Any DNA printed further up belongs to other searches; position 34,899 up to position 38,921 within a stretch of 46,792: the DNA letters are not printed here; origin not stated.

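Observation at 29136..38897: Recurring CxxC-(33-34 aa)-CC cysteine module, about 240-aa periodic in the C-terminal fifth of the giant protein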

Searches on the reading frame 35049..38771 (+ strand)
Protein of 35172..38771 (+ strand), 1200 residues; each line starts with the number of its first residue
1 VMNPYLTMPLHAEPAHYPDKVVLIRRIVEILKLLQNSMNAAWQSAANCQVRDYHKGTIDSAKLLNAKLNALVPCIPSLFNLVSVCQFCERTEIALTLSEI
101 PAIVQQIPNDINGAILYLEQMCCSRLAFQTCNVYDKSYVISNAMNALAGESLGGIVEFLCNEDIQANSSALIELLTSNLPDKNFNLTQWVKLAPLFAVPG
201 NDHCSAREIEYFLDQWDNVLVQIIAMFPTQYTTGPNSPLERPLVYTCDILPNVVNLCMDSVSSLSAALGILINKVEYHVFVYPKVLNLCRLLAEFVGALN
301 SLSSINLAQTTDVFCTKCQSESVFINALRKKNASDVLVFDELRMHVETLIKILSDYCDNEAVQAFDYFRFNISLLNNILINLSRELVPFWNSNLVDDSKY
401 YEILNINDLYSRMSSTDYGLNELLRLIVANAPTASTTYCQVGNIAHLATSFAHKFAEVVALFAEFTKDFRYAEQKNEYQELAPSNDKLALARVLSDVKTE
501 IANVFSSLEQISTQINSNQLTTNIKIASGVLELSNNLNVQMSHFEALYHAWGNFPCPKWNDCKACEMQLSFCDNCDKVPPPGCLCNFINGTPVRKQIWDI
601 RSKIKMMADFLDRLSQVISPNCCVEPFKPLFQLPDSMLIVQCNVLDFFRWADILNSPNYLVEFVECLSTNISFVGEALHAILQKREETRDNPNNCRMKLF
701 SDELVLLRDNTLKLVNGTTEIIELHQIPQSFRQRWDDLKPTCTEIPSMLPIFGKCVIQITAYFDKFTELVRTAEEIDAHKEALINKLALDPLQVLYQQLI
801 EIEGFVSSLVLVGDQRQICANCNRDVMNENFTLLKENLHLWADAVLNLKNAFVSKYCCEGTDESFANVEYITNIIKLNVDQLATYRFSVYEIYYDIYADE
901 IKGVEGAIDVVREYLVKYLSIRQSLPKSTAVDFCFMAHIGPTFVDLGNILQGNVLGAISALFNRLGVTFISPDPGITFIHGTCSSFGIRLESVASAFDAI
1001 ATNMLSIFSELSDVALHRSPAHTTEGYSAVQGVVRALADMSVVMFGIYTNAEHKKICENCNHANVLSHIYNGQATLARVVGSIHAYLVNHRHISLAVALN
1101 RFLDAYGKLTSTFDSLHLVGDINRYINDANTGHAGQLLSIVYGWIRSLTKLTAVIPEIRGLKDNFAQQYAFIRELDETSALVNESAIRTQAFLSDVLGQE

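Call 17: find_related_loci(query=window:35172-38771:+, collection=genome_contigs, flank=10000)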
Query window:35172-38771:+ (1200 aa) in genome_contigs; peptide patterns used: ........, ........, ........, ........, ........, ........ (x = any residue, [..] = any of these).
21 stretches matched a pattern, but none encodes a relative of the query by tblastn (E <= 1e-3).
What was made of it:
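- Tried and rejected: The genome_contigs scan with the giant protein found nothing (call 17).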

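Call 44: search_protein_representatives(protein=window:35172-38771:+)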
Query: 1200 residues. Proteins with E-value up to 0.001 (for the whole library): 14; up to 1e-10: 14; up to 1e-30: 10. The best 14 are listed.
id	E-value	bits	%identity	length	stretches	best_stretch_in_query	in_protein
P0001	0.0e+00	2729.0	100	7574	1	1-1200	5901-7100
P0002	4.6e-179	614.4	32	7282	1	3-1198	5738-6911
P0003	5.1e-168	577.9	32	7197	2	20-1171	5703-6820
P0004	3.0e-160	552.1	31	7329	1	16-1196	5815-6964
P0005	2.9e-106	373.3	37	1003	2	639-1167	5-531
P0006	1.1e-98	348.3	27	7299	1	19-1198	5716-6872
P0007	7.5e-87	309.1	34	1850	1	13-566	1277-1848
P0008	2.4e-41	158.3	22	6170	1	19-1199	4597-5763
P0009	5.9e-39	150.4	24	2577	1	4-1153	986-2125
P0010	2.7e-38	148.3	25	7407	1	12-959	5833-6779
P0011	9.5e-26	106.7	23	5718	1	11-1069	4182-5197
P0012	7.7e-25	103.7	24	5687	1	21-986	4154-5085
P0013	8.1e-24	100.3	20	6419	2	20-1060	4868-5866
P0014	7.2e-14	67.4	22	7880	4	607-1113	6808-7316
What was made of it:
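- On The giant Holosporales protein family found here (unnamed): There are 13 homologs at E from 7e-14 to 5e-179, matching at corresponding positions (call 44).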

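Call 50: list_cluster_members(proteins=[P0001, P0002, P0003, P0004, P0006, P0008, P0010, P0011, P0013, P0014])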
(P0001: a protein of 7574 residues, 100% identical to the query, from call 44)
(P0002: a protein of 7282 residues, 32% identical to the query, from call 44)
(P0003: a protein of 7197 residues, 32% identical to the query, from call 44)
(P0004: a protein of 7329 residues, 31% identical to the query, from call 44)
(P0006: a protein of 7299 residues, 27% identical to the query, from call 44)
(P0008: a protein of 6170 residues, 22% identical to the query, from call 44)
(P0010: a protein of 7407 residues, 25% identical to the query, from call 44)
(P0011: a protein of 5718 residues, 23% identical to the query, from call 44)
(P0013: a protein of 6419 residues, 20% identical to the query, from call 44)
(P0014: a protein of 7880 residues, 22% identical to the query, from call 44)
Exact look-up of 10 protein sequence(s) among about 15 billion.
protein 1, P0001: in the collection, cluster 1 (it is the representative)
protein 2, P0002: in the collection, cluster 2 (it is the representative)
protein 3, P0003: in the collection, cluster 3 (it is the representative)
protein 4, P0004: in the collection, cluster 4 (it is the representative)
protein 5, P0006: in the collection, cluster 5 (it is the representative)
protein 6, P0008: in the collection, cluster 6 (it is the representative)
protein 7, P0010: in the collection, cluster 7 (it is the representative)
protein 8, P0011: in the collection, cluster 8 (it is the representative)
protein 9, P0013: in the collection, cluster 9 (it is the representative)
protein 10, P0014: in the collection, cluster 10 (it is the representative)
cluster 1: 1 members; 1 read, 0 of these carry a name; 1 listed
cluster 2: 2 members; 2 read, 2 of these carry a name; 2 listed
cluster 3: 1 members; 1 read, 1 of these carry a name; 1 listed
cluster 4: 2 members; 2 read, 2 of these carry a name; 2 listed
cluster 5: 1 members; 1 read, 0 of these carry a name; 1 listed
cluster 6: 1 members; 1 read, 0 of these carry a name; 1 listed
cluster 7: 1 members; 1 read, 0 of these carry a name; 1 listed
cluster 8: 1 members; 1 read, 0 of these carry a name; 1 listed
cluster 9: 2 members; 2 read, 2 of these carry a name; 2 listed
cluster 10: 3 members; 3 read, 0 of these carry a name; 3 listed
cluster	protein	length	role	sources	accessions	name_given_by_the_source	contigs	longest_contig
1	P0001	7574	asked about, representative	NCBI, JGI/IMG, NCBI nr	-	-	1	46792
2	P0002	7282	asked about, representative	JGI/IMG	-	hypothetical protein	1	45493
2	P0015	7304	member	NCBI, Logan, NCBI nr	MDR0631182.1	MAG: hypothetical protein LBF66_01255 [Holosporales bacterium] | hypothetical protein [Holosporales bacterium]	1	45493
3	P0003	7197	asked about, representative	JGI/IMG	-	hypothetical protein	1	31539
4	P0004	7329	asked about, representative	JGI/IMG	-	hypothetical protein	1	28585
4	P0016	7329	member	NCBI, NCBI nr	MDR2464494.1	MAG: hypothetical protein LBD36_02725 [Holosporales bacterium] | hypothetical protein [Holosporales bacterium]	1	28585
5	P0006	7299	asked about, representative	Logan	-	-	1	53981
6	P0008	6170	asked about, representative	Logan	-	-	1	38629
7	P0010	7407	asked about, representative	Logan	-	-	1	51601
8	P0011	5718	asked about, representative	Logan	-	-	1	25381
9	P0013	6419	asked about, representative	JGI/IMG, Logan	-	hypothetical protein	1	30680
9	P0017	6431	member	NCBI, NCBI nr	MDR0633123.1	MAG: hypothetical protein LBF84_03215 [Holosporales bacterium] | hypothetical protein [Holosporales bacterium]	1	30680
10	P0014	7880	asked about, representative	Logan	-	-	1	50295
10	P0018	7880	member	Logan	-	-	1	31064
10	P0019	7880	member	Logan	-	-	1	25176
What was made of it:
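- On The giant Holosporales protein family found here (unnamed): The named members are 'hypothetical protein [Holosporales bacterium]' (call 50).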

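Call 58: predict_structure(alignment_id=A1)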
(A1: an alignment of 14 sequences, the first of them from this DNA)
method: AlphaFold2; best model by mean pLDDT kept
length: 1001 residues; sequences in the alignment: 14
mean_pLDDT: 81.5   pTM: 0.57
mean pLDDT of the five models: 81.5, 80.6, 77.9, 75.6, 75.1
residues with pLDDT >= 90: 357; 70-90: 472; 50-70: 134; < 50: 38
segments of 3 or more residues with pLDDT < 50: 1-15, 121-129, 816-823, 970-972
pLDDT, mean of each block of 10 residues (from residue 1): 36 53 76 80 72 54 70 75 72 75 84 67 46 66 77 80 85 91 93 93 92 90 86 72 66 88 90 79 85 88 92 93 92 92 76 65 72 85 93 91 94 96 90 76 89 83 92 74 90 95 91 92 87 93 94 86 83 94 92 79 61 59 57 83 94 87 76 89 92 83 93 94 89 75 92 93 90 74 78 92 91 58 67 93 93 77 81 93 92 64 72 86 80 79 85 86 72 60 84 87 76
secondary structure, 60 per line:
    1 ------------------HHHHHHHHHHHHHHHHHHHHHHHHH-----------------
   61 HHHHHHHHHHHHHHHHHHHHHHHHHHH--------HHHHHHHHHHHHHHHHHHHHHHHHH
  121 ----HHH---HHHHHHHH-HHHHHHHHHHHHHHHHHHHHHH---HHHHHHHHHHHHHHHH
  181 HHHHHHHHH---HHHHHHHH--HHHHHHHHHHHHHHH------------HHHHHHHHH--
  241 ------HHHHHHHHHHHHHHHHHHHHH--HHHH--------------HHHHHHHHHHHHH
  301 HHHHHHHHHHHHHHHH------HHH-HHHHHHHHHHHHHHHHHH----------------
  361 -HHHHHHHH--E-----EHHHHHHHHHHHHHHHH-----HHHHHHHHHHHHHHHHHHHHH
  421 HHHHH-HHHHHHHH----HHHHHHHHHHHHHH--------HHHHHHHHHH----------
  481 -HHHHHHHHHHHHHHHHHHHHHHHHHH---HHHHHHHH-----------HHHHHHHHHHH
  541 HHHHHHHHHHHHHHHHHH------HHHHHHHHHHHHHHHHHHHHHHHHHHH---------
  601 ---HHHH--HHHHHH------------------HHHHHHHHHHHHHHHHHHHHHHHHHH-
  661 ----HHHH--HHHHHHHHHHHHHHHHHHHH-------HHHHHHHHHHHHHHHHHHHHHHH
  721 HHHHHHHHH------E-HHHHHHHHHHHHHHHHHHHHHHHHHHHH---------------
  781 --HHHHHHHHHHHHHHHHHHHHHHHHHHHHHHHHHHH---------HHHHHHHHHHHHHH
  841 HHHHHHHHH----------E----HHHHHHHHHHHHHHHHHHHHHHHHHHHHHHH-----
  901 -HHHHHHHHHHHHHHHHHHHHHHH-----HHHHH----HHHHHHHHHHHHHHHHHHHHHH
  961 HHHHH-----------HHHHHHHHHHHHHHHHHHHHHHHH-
elements in order (helices of 4 or more, strands of 3 or more residues): H19-43 H61-87 H96-120 H131-138 H140-161 H165-189 H193-200 H203-217 H230-238 H247-267 H270-273 H288-316 H327-344 H362-369 H379-394 H400-425 H427-434 H439-452 H461-470 H482-507 H511-518 H530-558 H565-591 H604-607 H610-615 H634-659 H665-668 H671-690 H698-729 H738-765 H783-817 H827-849 H865-895 H902-924 H930-934 H939-965 H977-1000
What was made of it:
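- On Thioredoxin-fold CxxC oxidoreductases (Trx, DsbA and relatives): The model of aa 5860-6860 is all-helical with essentially no strands (call 58).
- On Zinc knuckle, zinc ribbon or treble-clef sites: CC lies beyond a 22-31-residue helix (call 58), so the feature is not met there.
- Stations two helices apart lie at the same pole if the helices pack up and down, which I assume because coordinates are not available (call 58).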

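Call 62: fold_search(model_id=the predicted structure, library=pdb)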
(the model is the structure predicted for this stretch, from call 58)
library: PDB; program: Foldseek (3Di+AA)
matches with E <= 10: 190; with E <= 0.001: 0
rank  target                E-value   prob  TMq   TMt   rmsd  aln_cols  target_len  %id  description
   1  8ga7                  1.8e-02  0.69  0.10  0.17  35.8       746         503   10  Geometrically programmable nanomaterial construction using regularized protein building blocks (released 2024-03-13)
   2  4uvk                  1.9e-02  0.33  0.10  0.12  27.9      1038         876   12  Cohesin subunit Scc3 from Z. rouxii, 88-1035 (released 2014-08-20)
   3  8a9j_A                2.4e-02  0.16  0.08  0.08  37.1      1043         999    9  Cryo-EM structure of USP1-UAF1 bound to FANCI and mono-ubiquitinated FANCD2 without ML323 (consensus reconstruction) (released 2022-10-12)
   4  6tng_B                4.1e-02  0.09  0.07  0.06  37.4       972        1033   11  Structure of FANCD2 in complex with FANCI (released 2020-02-19)
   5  9c1f_B                5.6e-02  0.15  0.09  0.04  36.4      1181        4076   11  Mink RyR3 in open conformation bound to Ca2+/ATP/caffeine (released 2024-10-16)
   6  6vaa_A                5.6e-02  0.14  0.08  0.08  41.9      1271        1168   12  Structure of the Fanconi Anemia ID complex bound to ICL DNA (released 2020-03-18)
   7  7dkh_A                6.3e-02  0.11  0.07  0.07  33.7      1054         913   10  Crystal structure of the Ctr9/Paf1/Cdc73/Rtf1 quaternary complex (released 2021-11-24)
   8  3ifq_B                7.3e-02  0.10  0.06  0.09  28.1       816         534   10  Interction of plakoglobin and beta-catenin with desmosomal cadherins (released 2009-09-15)
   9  5ue8_A                7.9e-02  0.33  0.10  0.11  26.6       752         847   11  The crystal structure of Munc13-1 C1C2BMUN domain (released 2017-02-15)
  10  8g0l_B                9.6e-02  0.10  0.08  0.09  42.1      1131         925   12  Semi-synthetic CoA-alpha-Synuclein Constructs Trap N-terminal Acetyltransferase NatB for Binding Mechanism Studies (released 2023-05-03)
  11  6a30_A                1.1e-01  0.44  0.13  0.20  24.7       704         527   11  Crystal Structure of Munc13-1 MUN Domain and Synaptobrevin-2 Juxtamembrane Linker Region (released 2019-01-30)
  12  8tj5_P                1.6e-01  0.09  0.08  0.06  35.6       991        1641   11  Inner spoke ring of the yeast NPC (released 2023-10-11)
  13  6xjr_C                1.6e-01  0.07  0.07  0.07  46.2      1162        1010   11  Crystal Structure of KPT-185 bound to CRM1 (E582K, 537-DLTVK-541 to GLCEQ) (released 2021-01-27)
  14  1th1_A                1.7e-01  0.08  0.06  0.09  27.4       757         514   11  Beta-catenin in complex with a phosphorylated APC 20aa repeat fragment (released 2004-09-07)
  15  8bbe_D                1.8e-01  0.08  0.07  0.09  34.6       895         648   10  Structure of the IFT-A complex; IFT-A2 module (released 2022-12-21)
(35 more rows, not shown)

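Call 66: search_solved_structures(query=A1, max_evalue=1)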
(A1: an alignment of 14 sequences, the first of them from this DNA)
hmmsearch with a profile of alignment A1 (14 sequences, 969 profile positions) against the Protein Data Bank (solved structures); distinct sequences matched with E-value up to 1: 24.
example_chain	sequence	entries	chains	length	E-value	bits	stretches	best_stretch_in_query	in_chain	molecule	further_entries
8qae_A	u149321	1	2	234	0.00014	23.1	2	476-574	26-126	sc-apCC-6-SLLA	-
9r1o_A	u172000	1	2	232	0.0015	19.7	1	354-538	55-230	sc-apCC-6-DPH-NR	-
8a3k_UNK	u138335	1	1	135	0.0025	18.9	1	448-568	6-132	sc-apCC-4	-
1t3j_A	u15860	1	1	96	0.0039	18.3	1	729-799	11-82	mitofusin 1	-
5zuv_A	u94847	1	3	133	0.0077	17.3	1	711-814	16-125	Spike glycoprotein,Spike glycoprotein,inhibitor EK1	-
9r1j_A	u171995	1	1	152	0.011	16.9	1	438-535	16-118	sc-apCC-4-NR-1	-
7zr2_A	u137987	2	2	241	0.011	16.9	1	389-559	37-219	Spike protein S2',Chimeric protein mimic of SARS-CoV-2 Spike HR1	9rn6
5yl9_A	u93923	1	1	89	0.016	16.3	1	710-782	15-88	Spike glycoprotein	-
9r1m_A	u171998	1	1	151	0.02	16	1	462-535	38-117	sc-apCC-4-LMF-1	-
9r1n_A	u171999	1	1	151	0.026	15.6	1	765-818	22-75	sc-apCC-4-DPH-2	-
9r1k_A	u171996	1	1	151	0.027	15.5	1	431-527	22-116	sc-apCC-4-A7F-1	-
4zry_B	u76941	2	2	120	0.057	14.5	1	760-818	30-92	Keratin, type II cytoskeletal 1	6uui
8qad_A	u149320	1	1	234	0.067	14.2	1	730-924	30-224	sc-apCC-6-LLIA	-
6kos_A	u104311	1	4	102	0.097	13.7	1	403-493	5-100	SUWA (Super WA20)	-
8qaf_A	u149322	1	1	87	0.2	12.6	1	512-569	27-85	sc-apCC-8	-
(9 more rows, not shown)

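Call 71: fold_search(model_id=the predicted structure, library=viral)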
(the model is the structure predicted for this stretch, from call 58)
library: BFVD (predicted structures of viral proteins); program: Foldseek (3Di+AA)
matches with E <= 10: 218; with E <= 0.001: 0
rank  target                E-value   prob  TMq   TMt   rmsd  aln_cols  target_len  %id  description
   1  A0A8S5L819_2          1.1e-03  0.80  0.11  0.11  48.2      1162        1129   11  Minor tail protein [Siphoviridae sp. ctDmQ3]
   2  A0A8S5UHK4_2          6.2e-03  0.63  0.11  0.11  44.5      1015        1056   10  Trimeric coiled-coil viral fiber [Siphoviridae sp. ctZd434]
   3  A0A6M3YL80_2          3.0e-02  0.18  0.08  0.07  59.7      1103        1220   11  (no name in the UniProt tables at hand)
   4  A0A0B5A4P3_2          3.1e-02  0.38  0.11  0.12  48.2      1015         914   10  (no name in the UniProt tables at hand)
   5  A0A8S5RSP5            3.4e-02  0.41  0.14  0.14  55.0      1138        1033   10  Minor tail protein [Siphoviridae sp. ctES717]
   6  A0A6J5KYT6            6.2e-02  0.11  0.07  0.07  57.0      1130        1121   10  Uncharacterized protein [uncultured Caudovirales phage]
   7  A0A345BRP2            7.2e-02  0.15  0.10  0.08  60.5      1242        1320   10  (no name in the UniProt tables at hand)
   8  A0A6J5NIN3            7.5e-02  0.13  0.07  0.08  44.9       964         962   10  Uncharacterized protein [uncultured Caudovirales phage]
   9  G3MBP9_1              8.8e-02  0.38  0.15  0.12  44.1      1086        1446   11  Gp183 [Bacillus phage G]
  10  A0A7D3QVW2            1.7e-01  0.10  0.07  0.08  28.4       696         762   12  Ubiquitin conjugation factor E4 with U-box domain [Fadolivirus FV1/VV64]
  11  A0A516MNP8            1.7e-01  0.08  0.08  0.07  53.2      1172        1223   10  (no name in the UniProt tables at hand)
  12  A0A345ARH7            1.7e-01  0.11  0.09  0.08  53.3      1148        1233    8  Tail tape measure protein [Paenibacillus phage Wanderer]
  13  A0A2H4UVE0            2.1e-01  0.16  0.11  0.13  31.7      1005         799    9  Exocyst complex component Sec6 [Bodo saltans virus]
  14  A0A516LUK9            2.8e-01  0.10  0.11  0.11  38.8      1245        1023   10  (no name in the UniProt tables at hand)
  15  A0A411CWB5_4          2.8e-01  0.08  0.09  0.07  50.2      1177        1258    9  (no name in the UniProt tables at hand)
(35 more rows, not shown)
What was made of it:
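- On Spectrin repeat or other catalogued helical-bundle repeats (Pfam): Foldseek against PDB gives a best E of 0.018 and TM <= 0.13 (call 62), and against BFVD gives TM <= 0.15 (call 71).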
